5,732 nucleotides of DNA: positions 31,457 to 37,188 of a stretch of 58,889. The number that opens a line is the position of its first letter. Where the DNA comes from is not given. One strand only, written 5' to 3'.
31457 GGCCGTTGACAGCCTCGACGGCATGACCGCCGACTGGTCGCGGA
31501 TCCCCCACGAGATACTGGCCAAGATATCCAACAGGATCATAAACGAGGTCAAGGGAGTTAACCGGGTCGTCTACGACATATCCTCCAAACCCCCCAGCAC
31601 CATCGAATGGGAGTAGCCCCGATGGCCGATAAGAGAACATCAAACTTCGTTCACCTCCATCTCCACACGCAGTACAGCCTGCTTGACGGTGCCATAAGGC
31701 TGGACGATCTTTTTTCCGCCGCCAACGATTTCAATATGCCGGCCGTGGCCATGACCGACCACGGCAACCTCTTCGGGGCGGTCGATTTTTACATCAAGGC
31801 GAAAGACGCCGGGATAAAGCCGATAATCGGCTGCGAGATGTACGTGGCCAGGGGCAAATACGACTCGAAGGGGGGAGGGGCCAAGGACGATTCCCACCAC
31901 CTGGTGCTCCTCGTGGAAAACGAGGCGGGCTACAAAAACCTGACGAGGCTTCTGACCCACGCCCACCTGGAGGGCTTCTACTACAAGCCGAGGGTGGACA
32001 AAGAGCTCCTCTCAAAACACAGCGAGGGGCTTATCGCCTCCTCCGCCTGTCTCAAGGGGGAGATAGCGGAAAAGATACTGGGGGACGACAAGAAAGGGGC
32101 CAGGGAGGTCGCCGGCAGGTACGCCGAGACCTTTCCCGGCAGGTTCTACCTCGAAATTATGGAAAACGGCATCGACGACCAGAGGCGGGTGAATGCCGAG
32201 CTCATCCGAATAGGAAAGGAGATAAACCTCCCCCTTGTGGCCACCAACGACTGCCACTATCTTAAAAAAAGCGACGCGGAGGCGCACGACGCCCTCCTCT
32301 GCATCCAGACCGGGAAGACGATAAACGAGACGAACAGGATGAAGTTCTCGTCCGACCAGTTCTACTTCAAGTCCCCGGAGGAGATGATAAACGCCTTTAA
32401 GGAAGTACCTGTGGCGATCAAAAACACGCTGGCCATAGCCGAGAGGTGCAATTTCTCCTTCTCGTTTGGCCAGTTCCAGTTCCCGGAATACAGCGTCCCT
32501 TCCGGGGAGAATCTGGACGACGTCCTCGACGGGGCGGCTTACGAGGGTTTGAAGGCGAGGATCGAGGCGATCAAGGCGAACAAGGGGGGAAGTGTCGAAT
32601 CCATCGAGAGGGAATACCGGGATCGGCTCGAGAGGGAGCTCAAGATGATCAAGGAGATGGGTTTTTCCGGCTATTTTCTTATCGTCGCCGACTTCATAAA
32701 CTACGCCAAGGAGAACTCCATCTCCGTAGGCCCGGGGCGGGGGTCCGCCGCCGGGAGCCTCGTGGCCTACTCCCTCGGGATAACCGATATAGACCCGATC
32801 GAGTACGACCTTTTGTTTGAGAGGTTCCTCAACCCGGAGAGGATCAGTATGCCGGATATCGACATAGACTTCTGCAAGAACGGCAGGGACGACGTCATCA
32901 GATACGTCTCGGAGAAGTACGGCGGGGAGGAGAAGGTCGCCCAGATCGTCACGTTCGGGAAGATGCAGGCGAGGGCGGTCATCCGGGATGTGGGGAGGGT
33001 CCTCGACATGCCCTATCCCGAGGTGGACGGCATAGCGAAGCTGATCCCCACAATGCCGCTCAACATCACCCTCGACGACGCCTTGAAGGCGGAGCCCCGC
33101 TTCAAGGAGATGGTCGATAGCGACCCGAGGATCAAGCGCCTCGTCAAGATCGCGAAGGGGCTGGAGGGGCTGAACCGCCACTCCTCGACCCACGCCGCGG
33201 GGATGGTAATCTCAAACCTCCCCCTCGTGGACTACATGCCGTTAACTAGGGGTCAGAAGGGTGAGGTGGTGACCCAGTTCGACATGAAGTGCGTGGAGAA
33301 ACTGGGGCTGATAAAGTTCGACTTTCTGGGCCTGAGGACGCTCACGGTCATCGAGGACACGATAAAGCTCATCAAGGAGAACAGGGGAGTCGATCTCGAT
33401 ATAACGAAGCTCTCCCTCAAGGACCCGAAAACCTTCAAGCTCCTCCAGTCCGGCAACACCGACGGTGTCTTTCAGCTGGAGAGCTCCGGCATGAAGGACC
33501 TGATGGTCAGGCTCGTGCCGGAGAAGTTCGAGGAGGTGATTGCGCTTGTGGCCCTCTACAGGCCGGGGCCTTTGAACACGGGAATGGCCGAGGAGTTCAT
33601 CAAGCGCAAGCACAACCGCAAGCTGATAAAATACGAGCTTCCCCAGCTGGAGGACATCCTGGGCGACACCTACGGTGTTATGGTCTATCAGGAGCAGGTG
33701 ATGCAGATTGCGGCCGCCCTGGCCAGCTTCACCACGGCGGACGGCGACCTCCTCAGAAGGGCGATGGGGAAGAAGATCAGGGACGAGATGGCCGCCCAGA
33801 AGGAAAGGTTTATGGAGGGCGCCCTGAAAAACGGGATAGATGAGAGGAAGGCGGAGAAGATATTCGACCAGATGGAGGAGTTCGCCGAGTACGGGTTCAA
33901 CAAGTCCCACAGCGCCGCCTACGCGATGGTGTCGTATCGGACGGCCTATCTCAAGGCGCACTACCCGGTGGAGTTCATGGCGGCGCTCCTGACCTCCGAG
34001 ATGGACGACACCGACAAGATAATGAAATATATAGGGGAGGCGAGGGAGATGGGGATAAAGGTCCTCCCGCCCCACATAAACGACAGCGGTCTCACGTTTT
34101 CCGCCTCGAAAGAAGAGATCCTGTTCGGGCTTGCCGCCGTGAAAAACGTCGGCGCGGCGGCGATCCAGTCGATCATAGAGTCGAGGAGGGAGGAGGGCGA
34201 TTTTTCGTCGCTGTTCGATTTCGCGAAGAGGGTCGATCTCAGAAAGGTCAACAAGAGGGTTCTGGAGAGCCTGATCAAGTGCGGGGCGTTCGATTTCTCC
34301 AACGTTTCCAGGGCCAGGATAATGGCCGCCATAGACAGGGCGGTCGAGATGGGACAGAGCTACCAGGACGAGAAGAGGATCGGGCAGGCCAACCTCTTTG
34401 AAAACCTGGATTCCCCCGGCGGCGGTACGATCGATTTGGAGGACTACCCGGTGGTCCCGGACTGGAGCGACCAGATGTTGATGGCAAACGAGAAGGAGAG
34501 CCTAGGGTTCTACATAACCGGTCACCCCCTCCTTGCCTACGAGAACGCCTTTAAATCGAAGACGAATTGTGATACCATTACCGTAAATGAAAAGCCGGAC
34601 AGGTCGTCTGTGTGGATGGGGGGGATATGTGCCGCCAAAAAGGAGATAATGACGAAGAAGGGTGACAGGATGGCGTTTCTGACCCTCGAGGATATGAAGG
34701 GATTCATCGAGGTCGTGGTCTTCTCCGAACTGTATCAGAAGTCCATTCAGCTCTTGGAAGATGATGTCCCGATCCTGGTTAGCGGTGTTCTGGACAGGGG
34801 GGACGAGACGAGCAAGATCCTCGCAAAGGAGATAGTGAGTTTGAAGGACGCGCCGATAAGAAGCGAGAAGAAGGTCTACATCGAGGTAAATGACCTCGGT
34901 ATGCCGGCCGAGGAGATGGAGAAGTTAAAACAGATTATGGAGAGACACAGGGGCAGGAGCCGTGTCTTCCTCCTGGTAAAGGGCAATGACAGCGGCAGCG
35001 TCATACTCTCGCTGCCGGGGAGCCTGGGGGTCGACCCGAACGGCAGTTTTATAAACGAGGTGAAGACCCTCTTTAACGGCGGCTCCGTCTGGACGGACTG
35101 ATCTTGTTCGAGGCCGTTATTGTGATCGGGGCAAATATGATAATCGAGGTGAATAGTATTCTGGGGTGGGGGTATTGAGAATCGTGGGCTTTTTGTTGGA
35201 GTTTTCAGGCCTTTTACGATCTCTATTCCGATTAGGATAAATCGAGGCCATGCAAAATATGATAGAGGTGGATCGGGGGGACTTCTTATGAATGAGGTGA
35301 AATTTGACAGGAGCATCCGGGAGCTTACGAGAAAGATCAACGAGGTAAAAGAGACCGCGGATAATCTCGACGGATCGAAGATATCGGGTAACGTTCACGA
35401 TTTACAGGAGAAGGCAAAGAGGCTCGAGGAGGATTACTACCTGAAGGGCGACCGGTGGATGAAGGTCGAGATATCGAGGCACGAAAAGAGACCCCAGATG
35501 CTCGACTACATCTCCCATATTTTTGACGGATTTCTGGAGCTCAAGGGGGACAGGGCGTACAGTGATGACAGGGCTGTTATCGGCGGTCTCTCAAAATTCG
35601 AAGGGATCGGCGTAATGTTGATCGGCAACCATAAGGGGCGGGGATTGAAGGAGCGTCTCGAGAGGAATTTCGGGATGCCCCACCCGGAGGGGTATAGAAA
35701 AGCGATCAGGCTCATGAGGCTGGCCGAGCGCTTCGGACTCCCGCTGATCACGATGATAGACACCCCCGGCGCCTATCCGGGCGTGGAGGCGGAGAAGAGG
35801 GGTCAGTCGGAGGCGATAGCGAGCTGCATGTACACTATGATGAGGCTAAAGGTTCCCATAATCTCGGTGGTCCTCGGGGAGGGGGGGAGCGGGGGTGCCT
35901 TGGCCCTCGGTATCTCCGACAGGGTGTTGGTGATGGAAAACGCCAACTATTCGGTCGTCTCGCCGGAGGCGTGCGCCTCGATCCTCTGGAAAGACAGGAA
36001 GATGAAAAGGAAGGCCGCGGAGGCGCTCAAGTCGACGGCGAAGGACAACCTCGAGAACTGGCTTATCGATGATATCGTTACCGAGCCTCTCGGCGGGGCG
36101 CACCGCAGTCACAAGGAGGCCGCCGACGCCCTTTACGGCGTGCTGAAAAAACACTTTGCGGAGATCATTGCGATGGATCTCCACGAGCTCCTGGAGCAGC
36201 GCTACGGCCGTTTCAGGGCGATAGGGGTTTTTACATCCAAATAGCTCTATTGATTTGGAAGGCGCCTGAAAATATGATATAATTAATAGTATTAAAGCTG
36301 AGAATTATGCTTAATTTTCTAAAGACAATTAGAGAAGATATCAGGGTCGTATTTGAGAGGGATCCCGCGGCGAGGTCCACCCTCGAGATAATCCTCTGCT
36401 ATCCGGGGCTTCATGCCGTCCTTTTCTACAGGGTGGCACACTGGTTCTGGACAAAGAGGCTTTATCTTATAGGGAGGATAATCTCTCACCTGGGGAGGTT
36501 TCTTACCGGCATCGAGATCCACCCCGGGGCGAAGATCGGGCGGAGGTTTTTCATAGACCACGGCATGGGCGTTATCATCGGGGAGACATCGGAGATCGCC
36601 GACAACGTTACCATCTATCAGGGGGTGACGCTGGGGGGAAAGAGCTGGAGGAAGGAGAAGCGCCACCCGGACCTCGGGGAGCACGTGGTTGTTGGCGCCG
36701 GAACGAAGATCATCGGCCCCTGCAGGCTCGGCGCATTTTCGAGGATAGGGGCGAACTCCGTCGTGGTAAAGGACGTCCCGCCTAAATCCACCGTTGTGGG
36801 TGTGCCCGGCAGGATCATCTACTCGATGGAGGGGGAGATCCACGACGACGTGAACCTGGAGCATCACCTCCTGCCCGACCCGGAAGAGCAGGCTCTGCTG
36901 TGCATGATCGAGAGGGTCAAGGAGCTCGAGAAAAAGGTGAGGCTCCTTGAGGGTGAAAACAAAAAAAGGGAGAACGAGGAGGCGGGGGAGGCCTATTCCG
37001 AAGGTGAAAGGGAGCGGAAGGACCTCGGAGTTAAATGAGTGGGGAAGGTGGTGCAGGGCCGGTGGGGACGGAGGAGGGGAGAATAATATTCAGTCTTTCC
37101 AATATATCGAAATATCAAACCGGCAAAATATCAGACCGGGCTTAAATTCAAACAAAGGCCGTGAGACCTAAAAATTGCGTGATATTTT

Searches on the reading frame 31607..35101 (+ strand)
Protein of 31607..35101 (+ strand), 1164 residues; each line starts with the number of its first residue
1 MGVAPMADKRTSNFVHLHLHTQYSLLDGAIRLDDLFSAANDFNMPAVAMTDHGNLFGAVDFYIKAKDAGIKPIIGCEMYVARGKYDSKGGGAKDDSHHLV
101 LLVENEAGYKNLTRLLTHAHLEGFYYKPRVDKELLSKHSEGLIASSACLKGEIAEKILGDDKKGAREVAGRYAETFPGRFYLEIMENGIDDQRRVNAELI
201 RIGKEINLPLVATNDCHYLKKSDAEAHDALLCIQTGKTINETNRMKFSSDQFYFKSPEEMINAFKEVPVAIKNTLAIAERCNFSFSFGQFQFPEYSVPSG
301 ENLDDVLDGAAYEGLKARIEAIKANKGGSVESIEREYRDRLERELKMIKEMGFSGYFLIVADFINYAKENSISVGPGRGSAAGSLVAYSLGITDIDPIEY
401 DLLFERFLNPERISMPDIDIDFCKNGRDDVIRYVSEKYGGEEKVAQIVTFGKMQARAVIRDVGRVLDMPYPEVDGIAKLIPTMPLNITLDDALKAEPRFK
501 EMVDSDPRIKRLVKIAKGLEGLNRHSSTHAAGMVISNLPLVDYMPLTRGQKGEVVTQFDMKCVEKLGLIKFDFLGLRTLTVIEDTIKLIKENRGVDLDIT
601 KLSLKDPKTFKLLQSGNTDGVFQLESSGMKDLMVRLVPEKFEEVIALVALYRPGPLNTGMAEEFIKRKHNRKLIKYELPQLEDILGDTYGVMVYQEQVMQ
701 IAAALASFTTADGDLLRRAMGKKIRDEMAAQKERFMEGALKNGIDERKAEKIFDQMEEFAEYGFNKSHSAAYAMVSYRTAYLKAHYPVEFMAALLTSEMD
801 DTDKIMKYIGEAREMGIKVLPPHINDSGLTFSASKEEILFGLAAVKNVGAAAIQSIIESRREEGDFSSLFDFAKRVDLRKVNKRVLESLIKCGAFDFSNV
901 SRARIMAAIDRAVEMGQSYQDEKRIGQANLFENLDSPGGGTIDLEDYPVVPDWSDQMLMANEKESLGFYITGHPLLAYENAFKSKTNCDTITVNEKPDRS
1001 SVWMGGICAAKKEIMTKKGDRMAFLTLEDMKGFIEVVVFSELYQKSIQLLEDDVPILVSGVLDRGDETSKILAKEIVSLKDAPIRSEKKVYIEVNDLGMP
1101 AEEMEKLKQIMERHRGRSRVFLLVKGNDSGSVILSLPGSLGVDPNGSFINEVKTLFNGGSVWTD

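Call 42: search_protein_families(library=pfam, max_evalue=1e-8, proteins=[window:31607-35101:+])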
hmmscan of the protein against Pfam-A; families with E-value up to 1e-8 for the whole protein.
window:31607-35101:+ (1164 aa): 4 families
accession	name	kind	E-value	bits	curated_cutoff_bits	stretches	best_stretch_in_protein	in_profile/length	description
PF07733.18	DNA_pol3_alpha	-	1.6e-102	343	23.9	1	309-575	5-260/260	Bacterial DNA polymerase III alpha NTPase domain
PF17657.6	DNA_pol3_finger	-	2.2e-63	213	22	1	578-743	1-166/166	Bacterial DNA polymerase III alpha subunit finger domain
PF02811.25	PHP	-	7.1e-57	192.7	26.4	1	16-186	1-163/164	PHP domain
PF14579.12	HHH_6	-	2.8e-30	104.8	25.6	1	816-904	1-89/90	Helix-hairpin-helix motif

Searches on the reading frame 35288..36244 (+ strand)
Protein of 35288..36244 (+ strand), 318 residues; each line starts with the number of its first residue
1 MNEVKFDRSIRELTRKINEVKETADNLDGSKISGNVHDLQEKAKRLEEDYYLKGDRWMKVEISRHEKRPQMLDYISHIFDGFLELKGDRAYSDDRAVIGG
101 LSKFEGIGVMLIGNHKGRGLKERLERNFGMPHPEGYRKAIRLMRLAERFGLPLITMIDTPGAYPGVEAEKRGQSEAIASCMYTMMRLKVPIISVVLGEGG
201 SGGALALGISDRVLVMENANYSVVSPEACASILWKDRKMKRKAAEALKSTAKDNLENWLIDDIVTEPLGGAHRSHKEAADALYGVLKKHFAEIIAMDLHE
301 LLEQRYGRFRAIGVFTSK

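Call 42: search_protein_families(library=pfam, max_evalue=1e-8, proteins=[window:35288-36244:+])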
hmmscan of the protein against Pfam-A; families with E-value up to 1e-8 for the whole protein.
window:35288-36244:+ (318 aa): 2 families
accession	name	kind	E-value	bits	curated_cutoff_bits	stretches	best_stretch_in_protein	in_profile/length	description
PF03255.19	ACCA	-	6.1e-129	430.1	23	1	5-313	3-310/310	Acetyl co-enzyme A carboxylase carboxyltransferase-like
PF01039.27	Carboxyl_trans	-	4.7e-20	72.1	22.3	1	75-255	264-439/493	Carboxyl transferase domain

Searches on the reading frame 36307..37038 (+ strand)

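Call 42: search_protein_families(library=pfam, max_evalue=1e-8, proteins=[window:36307-37038:+])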
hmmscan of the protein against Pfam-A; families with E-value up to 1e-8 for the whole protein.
window:36307-37038:+ (243 aa): 1 family
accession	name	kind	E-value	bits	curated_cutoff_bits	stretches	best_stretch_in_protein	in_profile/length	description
PF00132.30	Hexapep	-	1.5e-10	40.7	27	0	123-153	4-34/36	Bacterial transferase hexapeptide (six repeats)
